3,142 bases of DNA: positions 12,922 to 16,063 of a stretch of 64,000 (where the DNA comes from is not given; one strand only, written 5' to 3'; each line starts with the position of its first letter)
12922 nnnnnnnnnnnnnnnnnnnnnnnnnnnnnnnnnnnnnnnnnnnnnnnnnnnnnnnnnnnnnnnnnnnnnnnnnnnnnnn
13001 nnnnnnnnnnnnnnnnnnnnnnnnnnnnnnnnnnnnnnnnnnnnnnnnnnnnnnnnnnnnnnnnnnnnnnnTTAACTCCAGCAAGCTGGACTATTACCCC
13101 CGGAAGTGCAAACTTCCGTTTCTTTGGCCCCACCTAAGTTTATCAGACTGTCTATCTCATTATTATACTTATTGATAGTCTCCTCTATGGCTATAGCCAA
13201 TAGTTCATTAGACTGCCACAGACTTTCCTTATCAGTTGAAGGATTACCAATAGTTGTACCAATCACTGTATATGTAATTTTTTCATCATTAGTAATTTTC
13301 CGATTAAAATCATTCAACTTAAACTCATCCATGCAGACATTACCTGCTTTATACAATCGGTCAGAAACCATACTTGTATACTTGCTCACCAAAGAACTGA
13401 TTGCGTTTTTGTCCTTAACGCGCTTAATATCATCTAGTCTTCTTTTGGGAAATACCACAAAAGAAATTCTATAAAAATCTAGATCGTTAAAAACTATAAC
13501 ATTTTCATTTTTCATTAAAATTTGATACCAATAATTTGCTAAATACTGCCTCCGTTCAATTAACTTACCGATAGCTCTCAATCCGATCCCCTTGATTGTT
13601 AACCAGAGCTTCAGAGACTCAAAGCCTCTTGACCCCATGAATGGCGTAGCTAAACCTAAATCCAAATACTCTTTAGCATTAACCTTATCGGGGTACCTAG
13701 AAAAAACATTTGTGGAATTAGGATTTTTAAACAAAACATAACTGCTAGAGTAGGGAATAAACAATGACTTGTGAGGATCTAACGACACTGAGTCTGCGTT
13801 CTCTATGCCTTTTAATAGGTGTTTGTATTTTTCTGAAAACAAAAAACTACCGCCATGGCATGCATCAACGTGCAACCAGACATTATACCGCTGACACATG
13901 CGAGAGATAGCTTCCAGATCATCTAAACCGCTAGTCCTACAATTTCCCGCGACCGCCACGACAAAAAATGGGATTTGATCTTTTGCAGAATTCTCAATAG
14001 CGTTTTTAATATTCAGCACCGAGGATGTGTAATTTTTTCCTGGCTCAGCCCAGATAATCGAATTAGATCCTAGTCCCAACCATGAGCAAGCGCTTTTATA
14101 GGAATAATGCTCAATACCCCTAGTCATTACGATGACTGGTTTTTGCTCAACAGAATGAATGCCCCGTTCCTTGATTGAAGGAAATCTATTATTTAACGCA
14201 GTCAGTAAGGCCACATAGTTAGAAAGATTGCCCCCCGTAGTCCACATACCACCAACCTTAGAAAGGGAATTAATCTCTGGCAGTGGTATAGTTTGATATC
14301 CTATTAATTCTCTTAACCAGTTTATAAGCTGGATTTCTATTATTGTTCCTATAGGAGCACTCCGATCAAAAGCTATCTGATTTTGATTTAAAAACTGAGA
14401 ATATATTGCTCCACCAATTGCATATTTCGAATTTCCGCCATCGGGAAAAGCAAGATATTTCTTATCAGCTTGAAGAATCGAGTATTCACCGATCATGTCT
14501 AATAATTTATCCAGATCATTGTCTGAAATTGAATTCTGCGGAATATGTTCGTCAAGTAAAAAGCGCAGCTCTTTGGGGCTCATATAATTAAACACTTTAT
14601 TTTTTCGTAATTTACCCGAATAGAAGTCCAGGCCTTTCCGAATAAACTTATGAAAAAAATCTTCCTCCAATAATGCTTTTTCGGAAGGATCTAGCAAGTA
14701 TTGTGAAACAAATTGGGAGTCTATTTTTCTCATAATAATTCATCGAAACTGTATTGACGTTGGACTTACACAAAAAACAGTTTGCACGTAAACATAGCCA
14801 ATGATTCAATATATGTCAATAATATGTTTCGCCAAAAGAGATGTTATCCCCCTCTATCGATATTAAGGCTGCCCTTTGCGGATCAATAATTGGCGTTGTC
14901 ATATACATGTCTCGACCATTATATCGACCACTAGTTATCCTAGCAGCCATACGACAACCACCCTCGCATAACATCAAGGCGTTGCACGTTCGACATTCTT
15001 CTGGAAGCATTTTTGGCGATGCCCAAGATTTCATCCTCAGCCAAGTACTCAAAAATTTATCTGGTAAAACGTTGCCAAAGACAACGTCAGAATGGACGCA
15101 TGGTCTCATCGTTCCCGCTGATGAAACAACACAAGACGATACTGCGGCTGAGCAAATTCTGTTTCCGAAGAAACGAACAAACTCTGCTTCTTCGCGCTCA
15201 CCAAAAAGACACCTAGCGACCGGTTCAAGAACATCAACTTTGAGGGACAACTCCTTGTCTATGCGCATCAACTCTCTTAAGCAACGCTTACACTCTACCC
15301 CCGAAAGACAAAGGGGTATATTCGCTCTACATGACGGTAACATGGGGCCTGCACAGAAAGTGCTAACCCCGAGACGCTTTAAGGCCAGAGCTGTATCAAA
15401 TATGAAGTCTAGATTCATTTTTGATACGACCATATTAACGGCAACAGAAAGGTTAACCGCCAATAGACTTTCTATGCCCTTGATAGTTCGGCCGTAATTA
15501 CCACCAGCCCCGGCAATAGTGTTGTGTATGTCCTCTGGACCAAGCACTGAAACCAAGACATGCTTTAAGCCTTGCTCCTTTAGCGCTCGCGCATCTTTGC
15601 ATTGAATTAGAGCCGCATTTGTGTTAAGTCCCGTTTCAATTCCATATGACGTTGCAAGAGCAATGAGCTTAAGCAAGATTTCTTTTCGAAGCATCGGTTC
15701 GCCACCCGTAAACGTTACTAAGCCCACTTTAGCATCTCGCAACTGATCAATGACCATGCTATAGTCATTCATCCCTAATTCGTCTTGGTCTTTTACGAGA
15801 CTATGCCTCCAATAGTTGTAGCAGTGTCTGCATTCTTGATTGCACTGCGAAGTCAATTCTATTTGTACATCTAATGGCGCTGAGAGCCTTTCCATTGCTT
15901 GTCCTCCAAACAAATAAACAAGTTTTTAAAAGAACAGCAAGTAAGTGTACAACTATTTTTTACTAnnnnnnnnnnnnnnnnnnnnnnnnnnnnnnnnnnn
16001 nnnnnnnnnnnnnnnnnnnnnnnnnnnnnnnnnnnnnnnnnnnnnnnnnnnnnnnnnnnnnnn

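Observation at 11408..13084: Kinase-fold plus Pol-beta nucleotidyltransferase fusion with a non-canonical catalytic loop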

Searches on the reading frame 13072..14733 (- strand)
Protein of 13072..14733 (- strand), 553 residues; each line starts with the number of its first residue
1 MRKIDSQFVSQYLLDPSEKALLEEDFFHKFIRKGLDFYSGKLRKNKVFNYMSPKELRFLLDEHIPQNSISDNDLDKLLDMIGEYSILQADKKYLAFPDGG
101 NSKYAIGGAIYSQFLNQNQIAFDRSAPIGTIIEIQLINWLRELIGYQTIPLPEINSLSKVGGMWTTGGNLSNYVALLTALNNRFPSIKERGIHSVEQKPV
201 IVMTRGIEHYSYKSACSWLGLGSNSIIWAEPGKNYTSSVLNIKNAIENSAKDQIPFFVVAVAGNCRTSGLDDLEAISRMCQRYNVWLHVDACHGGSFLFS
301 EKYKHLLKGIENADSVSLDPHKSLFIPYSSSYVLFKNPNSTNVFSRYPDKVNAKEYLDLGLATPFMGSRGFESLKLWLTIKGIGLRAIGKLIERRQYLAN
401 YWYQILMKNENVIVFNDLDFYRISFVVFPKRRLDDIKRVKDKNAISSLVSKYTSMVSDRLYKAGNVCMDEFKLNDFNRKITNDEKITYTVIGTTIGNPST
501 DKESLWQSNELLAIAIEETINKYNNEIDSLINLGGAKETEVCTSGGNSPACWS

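Call 4: search_protein_families(library=pfam, proteins=[window:13072-14733:-], max_evalue=1)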
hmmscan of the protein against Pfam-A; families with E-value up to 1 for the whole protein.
window:13072-14733:- (553 aa): 6 families
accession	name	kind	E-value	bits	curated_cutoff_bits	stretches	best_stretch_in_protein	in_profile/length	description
PF00282.25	Pyridoxal_deC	-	1.7e-45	155.8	27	1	53-425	1-372/375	Pyridoxal-dependent decarboxylase conserved domain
PF05889.19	SepSecS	-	0.00076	18.7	21.1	1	215-373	117-275/389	O-phosphoseryl-tRNA(Sec) selenium transferase, SepSecS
PF01212.27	Beta_elim_lyase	-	0.027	14.2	27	1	238-402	110-230/288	Beta-eliminating lyase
PF21459.3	INI1_DNA-bd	-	0.062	13.8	27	0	157-205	7-56/82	SWI/SNF Subunit INI1, DNA binding domain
PF00155.27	Aminotran_1_2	-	0.12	12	19.7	1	208-303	100-198/361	Aminotransferase class I and II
PF01041.23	DegT_DnrJ_EryC1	-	0.16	11.6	19.8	1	235-295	98-150/360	DegT/DnrJ/EryC1/StrS aminotransferase family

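Call 5: search_protein_families(library=ncbifam, proteins=[window:13072-14733:-], max_evalue=1)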
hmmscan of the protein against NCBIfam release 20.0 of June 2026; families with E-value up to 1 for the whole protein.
window:13072-14733:- (553 aa): 13 families
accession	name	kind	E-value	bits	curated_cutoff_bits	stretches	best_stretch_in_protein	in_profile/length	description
TIGR03799.1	NOD_PanD_pyr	equivalog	2.9e-40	138.2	606.1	1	115-505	114-512/522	pyridoxal-dependent aspartate 1-decarboxylase PanP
NF052646.1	DABADecarRhbB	equivalog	1.8e-31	109.3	900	1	116-394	123-385/491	L-2,4-diaminobutyrate decarboxylase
TIGR03812.1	tyr_de_CO2_Arch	equivalog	7.4e-22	77.7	299.4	1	129-415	56-315/375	tyrosine decarboxylase MfnA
TIGR03811.1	tyr_de_CO2_Ent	equivalog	5.6e-12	44.9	905.3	2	180-295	201-324/608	tyrosine decarboxylase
NF002748.0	PRK02769.1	equivalog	3.6e-08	32.5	305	1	209-416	120-320/382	histidine decarboxylase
TIGR02006.1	IscS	equivalog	0.00096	18.3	643.2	1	196-294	89-182/402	IscS subfamily cysteine desulfurase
TIGR03531.1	selenium_SpcS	equivalog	0.0017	17.1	224.85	1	207-374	159-326/444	O-phosphoseryl-tRNA(Sec) selenium transferase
NF010611.0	PRK14012.1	equivalog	0.0056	15.6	548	1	196-293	93-185/406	IscS subfamily cysteine desulfurase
TIGR03235.1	DNA_S_dndA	equivalog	0.006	15.9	480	1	201-295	90-179/353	cysteine desulfurase DndA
TIGR03402.1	FeS_nifS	equivalog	0.061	12.1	530.75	1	196-292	84-174/379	cysteine desulfurase NifS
NF009709.0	PRK13238.1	subfamily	0.065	12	285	1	241-293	165-220/463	tryptophanase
TIGR03403.1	nifS_epsilon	equivalog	0.068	12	587.7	1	201-292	92-178/382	NifS family cysteine desulfurase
NF005713.0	PRK07525.1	subfamily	0.14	10.5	620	1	44-115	379-450/592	sulfoacetaldehyde acetyltransferase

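Call 37: search_protein_families(library=padloc, proteins=[window:13072-14733:-], max_evalue=0.01)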
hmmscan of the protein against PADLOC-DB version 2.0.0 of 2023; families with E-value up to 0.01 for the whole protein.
window:13072-14733:- (553 aa): 2 families
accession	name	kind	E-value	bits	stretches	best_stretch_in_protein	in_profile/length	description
PDLC02759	SspA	-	0.00016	19.1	1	195-292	82-174/374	SspA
PDLC02657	DndA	-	0.00048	17.5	1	196-292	85-176/372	DndA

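Call 72: search_solved_structures(query=A2, max_evalue=1e-10)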
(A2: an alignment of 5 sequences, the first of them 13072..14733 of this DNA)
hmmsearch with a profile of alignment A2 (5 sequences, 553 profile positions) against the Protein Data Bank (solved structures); distinct sequences matched with E-value up to 1e-10: 37.
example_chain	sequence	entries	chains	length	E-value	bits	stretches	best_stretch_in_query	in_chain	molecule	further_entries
2jis_A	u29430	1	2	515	3.6e-56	194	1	39-436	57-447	CYSTEINE SULFINIC ACID DECARBOXYLASE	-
8zpi_A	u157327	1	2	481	5.7e-56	193.3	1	62-430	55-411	Diaminobutyrate-2-oxoglutarate transaminase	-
6enz_A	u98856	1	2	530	8.6e-56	192.8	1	43-432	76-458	Acidic amino acid decarboxylase GADL1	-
6zek_A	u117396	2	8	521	1.8e-55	191.7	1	37-435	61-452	Cysteine sulfinic acid decarboxylase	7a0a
3vp6_A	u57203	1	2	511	3.2e-55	190.9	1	16-433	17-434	Glutamate decarboxylase 1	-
2okj_A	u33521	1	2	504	9.6e-55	189.3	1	17-433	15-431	Glutamate decarboxylase 1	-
2okk_A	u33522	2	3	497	1.1e-54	189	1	25-435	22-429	Glutamate decarboxylase 2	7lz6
4riz_A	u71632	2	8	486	1.9e-49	171.8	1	63-407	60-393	Pyridoxal-dependent decarboxylase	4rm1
4rj0_B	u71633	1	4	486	2e-49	171.8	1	63-407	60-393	Pyridoxal-dependent decarboxylase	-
4rit_B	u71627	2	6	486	2.9e-49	171.2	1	63-407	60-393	Pyridoxal-dependent decarboxylase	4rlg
4obu_E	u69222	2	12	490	2.2e-43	151.8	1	35-460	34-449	Pyridoxal-dependent decarboxylase domain protein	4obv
5o5c_A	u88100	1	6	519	7.8e-42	146.7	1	62-433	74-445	Putative decarboxylase involved in desferrioxamine biosynthesis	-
2qma_A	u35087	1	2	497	3.5e-38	134.7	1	62-419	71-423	Diaminobutyrate-pyruvate transaminase and L-2,4-diaminobutyrate decarboxylase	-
6eei_A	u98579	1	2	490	1.5e-31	112.8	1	30-467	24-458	Tyrosine decarboxylase 1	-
9hrh_A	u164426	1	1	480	2.7e-30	108.6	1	55-411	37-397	Aromatic-L-amino-acid decarboxylase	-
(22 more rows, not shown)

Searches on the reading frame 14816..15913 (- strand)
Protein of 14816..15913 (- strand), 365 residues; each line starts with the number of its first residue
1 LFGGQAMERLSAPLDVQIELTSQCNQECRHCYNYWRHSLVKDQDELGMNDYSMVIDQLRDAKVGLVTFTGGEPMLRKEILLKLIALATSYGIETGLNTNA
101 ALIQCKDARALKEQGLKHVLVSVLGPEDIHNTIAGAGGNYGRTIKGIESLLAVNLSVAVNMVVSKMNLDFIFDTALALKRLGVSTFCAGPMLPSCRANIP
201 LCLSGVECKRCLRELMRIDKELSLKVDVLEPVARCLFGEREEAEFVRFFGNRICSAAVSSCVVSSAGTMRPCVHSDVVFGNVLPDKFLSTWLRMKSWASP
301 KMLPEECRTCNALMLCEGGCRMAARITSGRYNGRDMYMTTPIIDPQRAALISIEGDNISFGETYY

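Call 4: search_protein_families(library=pfam, proteins=[window:14816-15913:-], max_evalue=1)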
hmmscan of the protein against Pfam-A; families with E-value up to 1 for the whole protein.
window:14816-15913:- (365 aa): 3 families
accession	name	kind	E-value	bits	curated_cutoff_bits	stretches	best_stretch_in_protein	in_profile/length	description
PF04055.27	Radical_SAM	-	2e-19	70.8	29.5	1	18-164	1-151/166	Radical SAM superfamily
PF13353.11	Fer4_12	-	2.6e-08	34.7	22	1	21-88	12-78/137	4Fe-4S single cluster domain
PF13186.11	SPASM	-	0.00052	20.7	21.5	1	254-311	1-67/67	Iron-sulfur cluster-binding domain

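Call 5: search_protein_families(library=ncbifam, proteins=[window:14816-15913:-], max_evalue=1)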
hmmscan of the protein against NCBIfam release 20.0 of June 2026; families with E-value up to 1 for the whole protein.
window:14816-15913:- (365 aa): 95 families (the best 25 are shown)
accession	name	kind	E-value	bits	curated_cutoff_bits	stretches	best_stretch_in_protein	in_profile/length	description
TIGR04055.1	rSAM_NirJ2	equivalog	8.9e-34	117.5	500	1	20-334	6-318/326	putative heme d1 biosynthesis radical SAM protein NirJ2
TIGR04545.1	rSAM_ahbD_hemeb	equivalog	1e-32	114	500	1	18-334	4-331/339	heme b synthase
TIGR04347.1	pseudo_SAM_Halo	equivalog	4.6e-30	105.1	525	1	17-188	41-209/390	TIGR04347 family pseudo-SAM/SPASM protein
TIGR04303.1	GeoRSP_rSAM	equivalog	4.1e-28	98.9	400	1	10-335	1-321/325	GeoRSP system radical SAM/SPASM protein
TIGR04054.1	rSAM_NirJ1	equivalog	5.9e-28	97.6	650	1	16-172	38-191/387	putative heme d1 biosynthesis radical SAM protein NirJ1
NF050035.1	rSAM_WgK_link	exception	3.7e-25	88.7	650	1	11-199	6-192/367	radical SAM/SPASM peptide maturase WgkB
TIGR02109.1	PQQ_syn_pqqE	equivalog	1.2e-24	86.9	381.35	2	9-171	2-162/358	pyrroloquinoline quinone biosynthesis protein PqqE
TIGR04546.1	rSAM_ahbC_deAc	equivalog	2.7e-24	85.7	650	1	18-172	43-194/390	12,18-didecarboxysiroheme deacetylase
TIGR04051.1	rSAM_NirJ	equivalog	2.9e-24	85.7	515.45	2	19-169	7-154/354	heme d1 biosynthesis radical SAM protein NirJ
TIGR04053.2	TIGR04053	equivalog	9.9e-24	84.2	395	1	11-230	5-225/366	TIGR04053 family radical SAM/SPASM domain-containing protein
TIGR03962.1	mycofact_rSAM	equivalog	1.4e-22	80.4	265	1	9-329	7-321/339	mycofactocin radical SAM maturase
TIGR04133.1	rSAM_w_lipo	hypoth_equivalog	2.1e-21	76.3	425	1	18-320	28-331/350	TIGR04133 family radical SAM/SPASM protein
TIGR02666.1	moaA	equivalog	6.4e-20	71.4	284.05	1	16-165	12-166/336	GTP 3',8-cyclase MoaA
TIGR02668.1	moaA_archaeal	equivalog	8e-20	71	325.25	1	15-173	11-168/303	GTP 3',8-cyclase MoaA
TIGR04403.1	rSAM_skfB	equivalog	2.9e-19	69.1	300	1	13-287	103-363/402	sporulation killing factor system radical SAM maturase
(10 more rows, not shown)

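Call 37: search_protein_families(library=padloc, proteins=[window:14816-15913:-], max_evalue=0.01)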
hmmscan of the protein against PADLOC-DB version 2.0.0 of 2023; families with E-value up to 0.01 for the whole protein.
window:14816-15913:- (365 aa): 3 families
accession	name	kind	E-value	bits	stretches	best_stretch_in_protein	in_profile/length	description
PDLC02904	pVip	-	1.9e-18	65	1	17-169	6-155/262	Viperins associated with kinases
PDLC02903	pVip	-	2e-18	64.8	1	16-169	2-151/257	Viperins not associated with kinases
PDLC02905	pVip-kinase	-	2.6e-06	24.9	1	15-103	183-272/474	Viperin-kinase fusion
